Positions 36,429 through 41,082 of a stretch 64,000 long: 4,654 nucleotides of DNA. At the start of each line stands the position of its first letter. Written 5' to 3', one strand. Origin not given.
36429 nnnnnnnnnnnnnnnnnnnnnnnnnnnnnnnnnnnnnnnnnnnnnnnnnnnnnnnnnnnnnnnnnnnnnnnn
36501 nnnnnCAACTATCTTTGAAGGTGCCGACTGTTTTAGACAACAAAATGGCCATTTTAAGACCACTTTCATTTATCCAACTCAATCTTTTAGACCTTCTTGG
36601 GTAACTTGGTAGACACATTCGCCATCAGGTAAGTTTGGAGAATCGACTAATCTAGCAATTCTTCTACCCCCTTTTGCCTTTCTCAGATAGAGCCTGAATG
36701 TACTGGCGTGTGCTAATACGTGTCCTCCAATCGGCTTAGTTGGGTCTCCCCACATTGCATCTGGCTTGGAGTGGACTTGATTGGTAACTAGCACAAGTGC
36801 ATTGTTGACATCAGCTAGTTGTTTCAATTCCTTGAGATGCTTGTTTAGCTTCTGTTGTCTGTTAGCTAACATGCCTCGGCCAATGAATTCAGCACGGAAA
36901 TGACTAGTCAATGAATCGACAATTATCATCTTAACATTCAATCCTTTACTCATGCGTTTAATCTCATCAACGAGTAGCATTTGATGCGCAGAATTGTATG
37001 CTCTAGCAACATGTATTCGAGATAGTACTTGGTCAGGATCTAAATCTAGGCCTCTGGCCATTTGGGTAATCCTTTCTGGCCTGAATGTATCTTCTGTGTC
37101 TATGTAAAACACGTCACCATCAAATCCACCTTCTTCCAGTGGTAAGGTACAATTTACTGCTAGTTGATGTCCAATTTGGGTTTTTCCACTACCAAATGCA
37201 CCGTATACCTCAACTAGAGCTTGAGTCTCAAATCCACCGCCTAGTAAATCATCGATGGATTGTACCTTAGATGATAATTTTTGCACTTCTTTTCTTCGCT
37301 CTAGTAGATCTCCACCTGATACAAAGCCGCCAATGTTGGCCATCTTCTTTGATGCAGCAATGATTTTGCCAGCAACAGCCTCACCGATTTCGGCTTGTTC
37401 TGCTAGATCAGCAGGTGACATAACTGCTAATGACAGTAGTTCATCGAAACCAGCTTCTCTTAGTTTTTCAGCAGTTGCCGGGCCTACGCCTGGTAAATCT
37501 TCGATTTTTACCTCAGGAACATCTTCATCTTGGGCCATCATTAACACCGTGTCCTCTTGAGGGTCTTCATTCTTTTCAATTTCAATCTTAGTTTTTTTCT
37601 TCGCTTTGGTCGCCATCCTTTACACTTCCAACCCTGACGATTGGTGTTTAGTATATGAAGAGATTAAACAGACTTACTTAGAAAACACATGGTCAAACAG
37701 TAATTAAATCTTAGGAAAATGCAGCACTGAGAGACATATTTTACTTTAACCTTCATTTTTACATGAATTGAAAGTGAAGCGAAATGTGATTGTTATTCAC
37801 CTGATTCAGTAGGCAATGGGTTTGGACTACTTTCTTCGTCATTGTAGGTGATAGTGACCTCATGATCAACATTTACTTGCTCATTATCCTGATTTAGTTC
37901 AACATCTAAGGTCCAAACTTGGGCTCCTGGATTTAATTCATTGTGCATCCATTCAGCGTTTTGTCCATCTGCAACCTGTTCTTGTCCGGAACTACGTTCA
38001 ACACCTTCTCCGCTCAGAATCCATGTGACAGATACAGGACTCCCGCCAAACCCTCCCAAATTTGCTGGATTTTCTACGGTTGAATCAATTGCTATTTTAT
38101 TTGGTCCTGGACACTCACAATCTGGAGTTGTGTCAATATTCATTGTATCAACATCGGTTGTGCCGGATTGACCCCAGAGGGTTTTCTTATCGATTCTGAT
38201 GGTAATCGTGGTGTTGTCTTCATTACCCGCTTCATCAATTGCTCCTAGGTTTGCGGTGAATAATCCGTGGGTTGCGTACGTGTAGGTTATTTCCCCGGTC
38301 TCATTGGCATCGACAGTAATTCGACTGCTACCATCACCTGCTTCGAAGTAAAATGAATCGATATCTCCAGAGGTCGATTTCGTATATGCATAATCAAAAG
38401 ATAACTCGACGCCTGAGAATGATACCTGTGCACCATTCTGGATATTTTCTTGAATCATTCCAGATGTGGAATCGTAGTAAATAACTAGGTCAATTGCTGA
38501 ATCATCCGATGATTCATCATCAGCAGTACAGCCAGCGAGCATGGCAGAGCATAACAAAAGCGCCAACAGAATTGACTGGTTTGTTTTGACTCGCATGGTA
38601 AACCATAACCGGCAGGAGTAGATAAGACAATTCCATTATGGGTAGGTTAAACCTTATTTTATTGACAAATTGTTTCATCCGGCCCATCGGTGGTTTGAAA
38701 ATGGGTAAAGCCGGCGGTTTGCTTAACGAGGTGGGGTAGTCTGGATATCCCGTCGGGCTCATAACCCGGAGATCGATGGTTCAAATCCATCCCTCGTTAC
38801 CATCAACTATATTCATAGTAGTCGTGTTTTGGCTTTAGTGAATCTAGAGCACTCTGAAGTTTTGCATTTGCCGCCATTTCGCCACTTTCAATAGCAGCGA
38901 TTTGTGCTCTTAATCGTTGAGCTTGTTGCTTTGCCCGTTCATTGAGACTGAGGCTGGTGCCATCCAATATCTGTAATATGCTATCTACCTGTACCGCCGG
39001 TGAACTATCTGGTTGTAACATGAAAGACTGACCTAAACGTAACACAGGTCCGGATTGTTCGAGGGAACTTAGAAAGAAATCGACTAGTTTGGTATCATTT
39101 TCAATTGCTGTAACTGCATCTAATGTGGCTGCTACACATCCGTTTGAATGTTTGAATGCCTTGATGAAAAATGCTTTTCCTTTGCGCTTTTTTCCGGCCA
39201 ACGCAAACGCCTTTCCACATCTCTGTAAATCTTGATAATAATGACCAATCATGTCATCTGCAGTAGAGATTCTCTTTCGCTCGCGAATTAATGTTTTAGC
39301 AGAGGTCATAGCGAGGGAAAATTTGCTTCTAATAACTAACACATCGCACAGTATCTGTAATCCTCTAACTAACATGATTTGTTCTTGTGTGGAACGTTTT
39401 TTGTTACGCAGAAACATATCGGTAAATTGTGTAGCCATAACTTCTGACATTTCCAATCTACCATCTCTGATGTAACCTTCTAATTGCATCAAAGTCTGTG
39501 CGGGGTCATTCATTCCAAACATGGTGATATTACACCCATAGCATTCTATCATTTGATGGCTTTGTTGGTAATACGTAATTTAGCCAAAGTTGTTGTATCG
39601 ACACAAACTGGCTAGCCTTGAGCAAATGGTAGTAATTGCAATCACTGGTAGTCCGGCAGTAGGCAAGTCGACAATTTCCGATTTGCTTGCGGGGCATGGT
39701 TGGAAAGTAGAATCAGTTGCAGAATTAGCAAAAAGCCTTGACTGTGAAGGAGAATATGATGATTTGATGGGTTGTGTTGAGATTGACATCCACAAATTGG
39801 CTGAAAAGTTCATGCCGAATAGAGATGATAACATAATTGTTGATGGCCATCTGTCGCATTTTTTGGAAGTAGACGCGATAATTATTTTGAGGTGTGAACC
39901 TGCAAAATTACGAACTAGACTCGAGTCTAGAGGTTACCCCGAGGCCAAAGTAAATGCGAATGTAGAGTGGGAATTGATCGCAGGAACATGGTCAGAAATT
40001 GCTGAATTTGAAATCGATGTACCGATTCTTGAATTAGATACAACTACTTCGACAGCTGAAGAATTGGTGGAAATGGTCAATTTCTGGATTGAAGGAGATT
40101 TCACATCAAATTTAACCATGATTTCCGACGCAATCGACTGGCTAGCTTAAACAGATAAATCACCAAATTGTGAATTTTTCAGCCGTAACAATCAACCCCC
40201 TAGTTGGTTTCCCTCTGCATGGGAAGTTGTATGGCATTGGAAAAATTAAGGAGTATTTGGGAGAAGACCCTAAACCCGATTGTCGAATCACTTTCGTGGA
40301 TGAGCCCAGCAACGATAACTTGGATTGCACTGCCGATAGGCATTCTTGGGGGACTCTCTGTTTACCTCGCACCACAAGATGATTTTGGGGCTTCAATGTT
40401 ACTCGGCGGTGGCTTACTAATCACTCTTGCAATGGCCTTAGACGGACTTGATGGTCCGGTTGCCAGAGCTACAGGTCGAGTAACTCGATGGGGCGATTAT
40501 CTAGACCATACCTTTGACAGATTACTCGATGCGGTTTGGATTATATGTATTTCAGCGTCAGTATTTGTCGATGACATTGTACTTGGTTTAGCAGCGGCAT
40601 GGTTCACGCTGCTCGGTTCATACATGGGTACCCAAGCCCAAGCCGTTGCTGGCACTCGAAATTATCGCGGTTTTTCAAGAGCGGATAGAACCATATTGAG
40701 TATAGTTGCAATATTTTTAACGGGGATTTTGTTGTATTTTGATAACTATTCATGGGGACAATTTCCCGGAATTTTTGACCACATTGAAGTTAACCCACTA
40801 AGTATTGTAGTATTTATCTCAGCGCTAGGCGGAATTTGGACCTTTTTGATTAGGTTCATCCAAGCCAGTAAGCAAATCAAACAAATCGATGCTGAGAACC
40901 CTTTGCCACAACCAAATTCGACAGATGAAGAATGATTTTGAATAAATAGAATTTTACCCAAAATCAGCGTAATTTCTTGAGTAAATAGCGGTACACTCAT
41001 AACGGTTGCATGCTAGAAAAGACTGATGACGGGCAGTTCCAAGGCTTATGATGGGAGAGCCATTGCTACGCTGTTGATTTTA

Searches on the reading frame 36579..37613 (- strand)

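Call 48: search_protein_families(library=pfam, proteins=[window:36579-37613:-], max_evalue=0.00001)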
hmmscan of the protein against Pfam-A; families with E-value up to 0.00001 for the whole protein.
window:36579-37613:- (344 aa): 5 families
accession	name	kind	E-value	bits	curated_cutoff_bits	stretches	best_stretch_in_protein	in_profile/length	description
PF08423.17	Rad51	-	1.6e-87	293.3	22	1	106-344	1-243/244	Rad51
PF00154.27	RecA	-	3.3e-12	46.9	27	1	105-314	25-222/262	recA bacterial DNA recombination protein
PF14520.12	HHH_5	-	1.4e-09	38.8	27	1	38-89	5-56/57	Helix-hairpin-helix domain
PF06745.19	ATPase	-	2.1e-08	34.2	26.6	1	115-263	3-154/231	KaiC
PF13481.12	AAA_25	-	3.6e-07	30.4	27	1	109-277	11-187/195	AAA domain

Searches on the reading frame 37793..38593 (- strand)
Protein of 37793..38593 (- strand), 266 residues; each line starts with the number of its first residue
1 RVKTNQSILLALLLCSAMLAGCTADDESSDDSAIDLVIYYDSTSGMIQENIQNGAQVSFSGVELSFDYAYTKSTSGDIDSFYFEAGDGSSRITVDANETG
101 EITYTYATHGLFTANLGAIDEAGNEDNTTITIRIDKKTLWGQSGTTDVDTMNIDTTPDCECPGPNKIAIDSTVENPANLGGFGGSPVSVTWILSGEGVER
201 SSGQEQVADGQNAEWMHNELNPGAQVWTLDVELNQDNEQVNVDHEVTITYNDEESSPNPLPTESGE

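Call 48: search_protein_families(library=pfam, proteins=[window:37793-38593:-], max_evalue=0.00001)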
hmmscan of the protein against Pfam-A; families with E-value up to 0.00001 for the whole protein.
window:37793-38593:- (266 aa): 2 families
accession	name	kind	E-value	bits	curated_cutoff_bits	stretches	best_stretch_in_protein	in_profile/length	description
PF18911.6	PKD_4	-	1.6e-06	28.5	27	1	58-132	14-81/85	PKD domain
PF00801.26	PKD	-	2.8e-06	27.6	23.5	1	51-129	11-76/80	PKD domain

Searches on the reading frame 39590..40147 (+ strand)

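Call 48: search_protein_families(library=pfam, proteins=[window:39590-40147:+], max_evalue=0.00001)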
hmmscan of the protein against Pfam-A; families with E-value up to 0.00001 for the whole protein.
window:39590-40147:+ (186 aa): 1 family
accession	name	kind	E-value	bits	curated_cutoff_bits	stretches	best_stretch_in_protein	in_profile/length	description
PF13238.12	AAA_18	-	4.2e-21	76.2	29.4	1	16-129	1-126/128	AAA domain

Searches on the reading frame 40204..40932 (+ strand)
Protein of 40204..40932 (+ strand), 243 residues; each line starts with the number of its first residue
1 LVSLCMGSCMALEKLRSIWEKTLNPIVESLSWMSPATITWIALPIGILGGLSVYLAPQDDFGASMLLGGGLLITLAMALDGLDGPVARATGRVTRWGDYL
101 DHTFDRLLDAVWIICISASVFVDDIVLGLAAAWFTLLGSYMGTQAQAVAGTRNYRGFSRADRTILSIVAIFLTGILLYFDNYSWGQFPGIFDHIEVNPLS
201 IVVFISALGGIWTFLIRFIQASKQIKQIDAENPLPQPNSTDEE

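Call 48: search_protein_families(library=pfam, proteins=[window:40204-40932:+], max_evalue=0.00001)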
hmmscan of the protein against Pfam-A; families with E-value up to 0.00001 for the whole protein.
window:40204-40932:+ (243 aa): 1 family
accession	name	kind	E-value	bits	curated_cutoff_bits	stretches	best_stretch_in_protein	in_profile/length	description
PF01066.26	CDP-OH_P_transf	-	1.7e-09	38.7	22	1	35-165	4-126/152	CDP-alcohol phosphatidyltransferase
